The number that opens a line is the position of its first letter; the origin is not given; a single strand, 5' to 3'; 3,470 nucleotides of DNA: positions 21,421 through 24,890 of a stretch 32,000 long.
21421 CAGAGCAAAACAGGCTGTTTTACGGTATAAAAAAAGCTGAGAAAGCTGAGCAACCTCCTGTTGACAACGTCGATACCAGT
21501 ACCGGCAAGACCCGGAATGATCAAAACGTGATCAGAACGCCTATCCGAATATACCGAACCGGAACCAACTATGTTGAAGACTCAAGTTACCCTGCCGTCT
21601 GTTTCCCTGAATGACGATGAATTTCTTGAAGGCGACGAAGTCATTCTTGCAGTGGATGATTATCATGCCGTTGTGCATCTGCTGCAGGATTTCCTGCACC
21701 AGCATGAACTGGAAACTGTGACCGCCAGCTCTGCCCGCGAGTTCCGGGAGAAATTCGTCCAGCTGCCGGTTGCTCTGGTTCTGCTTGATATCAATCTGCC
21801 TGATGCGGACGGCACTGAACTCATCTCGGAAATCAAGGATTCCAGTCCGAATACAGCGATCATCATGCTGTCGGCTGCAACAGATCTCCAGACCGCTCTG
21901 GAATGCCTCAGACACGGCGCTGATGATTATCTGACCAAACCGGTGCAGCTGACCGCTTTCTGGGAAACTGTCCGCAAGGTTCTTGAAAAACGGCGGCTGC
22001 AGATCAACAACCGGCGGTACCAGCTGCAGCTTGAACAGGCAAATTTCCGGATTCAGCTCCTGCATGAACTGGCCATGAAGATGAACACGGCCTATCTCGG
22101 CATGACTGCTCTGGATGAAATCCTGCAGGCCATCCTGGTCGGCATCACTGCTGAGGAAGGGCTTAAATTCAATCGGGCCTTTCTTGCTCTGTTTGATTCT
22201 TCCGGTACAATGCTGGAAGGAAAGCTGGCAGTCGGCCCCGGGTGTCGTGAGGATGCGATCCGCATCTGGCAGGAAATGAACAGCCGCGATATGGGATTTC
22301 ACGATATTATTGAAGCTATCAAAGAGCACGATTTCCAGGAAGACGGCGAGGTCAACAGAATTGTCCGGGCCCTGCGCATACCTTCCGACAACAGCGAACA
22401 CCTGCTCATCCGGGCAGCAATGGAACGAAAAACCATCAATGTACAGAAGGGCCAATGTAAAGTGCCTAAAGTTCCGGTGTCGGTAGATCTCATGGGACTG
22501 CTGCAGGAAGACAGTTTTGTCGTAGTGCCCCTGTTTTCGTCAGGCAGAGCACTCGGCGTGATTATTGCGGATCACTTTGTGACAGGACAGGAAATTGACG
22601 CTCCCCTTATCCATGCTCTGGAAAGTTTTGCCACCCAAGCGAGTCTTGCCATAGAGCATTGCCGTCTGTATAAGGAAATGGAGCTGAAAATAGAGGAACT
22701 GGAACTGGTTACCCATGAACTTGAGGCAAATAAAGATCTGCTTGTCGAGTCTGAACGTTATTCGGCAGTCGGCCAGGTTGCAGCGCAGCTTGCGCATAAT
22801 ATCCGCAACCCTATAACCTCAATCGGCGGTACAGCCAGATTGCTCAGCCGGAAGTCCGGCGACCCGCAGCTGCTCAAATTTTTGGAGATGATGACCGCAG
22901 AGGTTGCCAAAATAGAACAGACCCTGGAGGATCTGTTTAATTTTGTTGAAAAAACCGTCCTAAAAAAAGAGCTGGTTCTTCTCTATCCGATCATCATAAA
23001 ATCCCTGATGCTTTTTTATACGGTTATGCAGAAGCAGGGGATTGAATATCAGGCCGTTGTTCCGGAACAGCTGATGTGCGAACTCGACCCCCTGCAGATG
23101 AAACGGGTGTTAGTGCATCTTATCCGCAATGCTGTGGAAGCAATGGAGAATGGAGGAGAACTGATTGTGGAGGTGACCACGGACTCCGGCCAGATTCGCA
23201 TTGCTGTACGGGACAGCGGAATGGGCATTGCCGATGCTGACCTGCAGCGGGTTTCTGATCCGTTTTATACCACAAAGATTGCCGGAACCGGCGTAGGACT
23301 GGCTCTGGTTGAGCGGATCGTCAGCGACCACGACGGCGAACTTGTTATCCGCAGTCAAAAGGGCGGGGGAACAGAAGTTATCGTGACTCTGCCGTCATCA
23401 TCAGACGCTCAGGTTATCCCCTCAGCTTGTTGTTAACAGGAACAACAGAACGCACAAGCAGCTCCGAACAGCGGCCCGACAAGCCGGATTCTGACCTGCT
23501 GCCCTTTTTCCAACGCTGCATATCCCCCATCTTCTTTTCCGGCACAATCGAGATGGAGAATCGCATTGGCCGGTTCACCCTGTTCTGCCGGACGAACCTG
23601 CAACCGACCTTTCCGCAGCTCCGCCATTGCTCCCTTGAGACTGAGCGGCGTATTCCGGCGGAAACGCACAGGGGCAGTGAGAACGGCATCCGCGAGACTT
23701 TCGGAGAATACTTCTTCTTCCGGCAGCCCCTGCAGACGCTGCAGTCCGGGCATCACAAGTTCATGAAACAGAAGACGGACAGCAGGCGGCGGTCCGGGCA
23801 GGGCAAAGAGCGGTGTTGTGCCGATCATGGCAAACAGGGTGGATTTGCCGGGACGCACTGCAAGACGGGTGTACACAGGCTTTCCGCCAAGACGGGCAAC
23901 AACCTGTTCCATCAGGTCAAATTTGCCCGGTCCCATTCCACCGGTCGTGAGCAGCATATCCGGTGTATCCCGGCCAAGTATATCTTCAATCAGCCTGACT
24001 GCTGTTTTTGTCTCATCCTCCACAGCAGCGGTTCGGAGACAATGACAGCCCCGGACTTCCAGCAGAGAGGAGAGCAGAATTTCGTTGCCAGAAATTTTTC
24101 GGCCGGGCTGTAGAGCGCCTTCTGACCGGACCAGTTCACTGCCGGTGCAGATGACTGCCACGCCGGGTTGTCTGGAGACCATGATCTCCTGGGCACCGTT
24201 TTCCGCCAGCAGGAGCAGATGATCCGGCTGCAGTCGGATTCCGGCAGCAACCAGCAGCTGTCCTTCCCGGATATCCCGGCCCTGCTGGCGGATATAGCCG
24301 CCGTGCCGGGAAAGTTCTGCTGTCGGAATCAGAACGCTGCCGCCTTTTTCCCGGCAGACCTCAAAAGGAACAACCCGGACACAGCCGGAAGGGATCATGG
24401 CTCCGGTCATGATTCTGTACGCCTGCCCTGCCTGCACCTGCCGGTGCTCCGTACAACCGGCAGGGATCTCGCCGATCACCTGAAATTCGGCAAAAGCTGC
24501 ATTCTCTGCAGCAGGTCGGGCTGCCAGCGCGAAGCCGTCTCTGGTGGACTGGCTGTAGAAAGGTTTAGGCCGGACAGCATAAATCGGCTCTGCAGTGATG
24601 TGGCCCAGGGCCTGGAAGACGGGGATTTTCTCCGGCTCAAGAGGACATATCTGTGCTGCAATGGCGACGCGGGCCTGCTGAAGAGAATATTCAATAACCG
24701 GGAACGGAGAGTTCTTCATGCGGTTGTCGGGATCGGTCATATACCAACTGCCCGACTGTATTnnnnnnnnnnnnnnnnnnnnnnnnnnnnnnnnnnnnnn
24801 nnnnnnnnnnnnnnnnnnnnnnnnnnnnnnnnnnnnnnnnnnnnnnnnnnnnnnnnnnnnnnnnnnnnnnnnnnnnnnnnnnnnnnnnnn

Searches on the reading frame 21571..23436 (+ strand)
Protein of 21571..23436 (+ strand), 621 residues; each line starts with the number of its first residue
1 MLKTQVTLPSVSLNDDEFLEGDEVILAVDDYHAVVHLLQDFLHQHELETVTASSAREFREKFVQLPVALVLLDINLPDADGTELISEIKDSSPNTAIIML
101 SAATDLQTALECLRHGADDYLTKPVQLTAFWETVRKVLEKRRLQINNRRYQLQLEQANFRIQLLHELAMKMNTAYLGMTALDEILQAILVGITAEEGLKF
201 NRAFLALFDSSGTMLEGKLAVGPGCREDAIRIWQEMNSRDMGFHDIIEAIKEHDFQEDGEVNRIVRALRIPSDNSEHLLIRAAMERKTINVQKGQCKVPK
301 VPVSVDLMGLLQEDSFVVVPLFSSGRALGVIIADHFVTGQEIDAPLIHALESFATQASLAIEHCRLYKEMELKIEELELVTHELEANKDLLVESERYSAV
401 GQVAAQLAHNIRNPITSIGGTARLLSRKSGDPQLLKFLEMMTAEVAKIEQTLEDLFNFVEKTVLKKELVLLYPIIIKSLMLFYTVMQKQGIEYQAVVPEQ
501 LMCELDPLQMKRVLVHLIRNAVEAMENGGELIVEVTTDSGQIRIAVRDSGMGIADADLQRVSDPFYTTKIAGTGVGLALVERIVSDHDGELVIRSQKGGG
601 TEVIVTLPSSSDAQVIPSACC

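Call 78: search_protein_families(library=pfam, proteins=[window:21571-23436:+], max_evalue=0.00001)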
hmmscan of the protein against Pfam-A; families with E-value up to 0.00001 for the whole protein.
window:21571-23436:+ (621 aa): 5 families
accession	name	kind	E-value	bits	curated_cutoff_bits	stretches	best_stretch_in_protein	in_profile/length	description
PF00072.30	Response_reg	-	6.8e-25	87.8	30.2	1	25-133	1-109/111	Response regulator receiver domain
PF02518.31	HATPase_c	-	2.3e-23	83.2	26.4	1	506-609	2-109/111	Histidine kinase-, DNA gyrase B-, and HSP90-like ATPase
PF00512.31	HisKA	-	1.6e-09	38.1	26.9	1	401-458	3-60/66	His Kinase A (phospho-acceptor) domain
PF01590.32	GAF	-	2e-07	32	22.4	1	182-361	3-133/133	GAF domain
PF13581.12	HATPase_c_2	-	3.6e-06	27.4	27.4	0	519-606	41-126/127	Histidine kinase-like ATPase domain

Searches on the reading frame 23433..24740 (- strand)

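Call 78: search_protein_families(library=pfam, proteins=[window:23433-24740:-], max_evalue=0.00001)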
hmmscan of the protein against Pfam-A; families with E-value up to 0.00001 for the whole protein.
window:23433-24740:- (435 aa): 2 families
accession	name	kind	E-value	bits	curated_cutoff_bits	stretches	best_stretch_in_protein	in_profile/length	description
PF03453.22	MoeA_N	-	1.5e-33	116.1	30.8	1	19-182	2-160/160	MoeA N-terminal region (domain I and II)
PF00994.29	MoCF_biosynth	-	1.9e-21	76.7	26.6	1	195-334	1-143/144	Probable molybdopterin binding domain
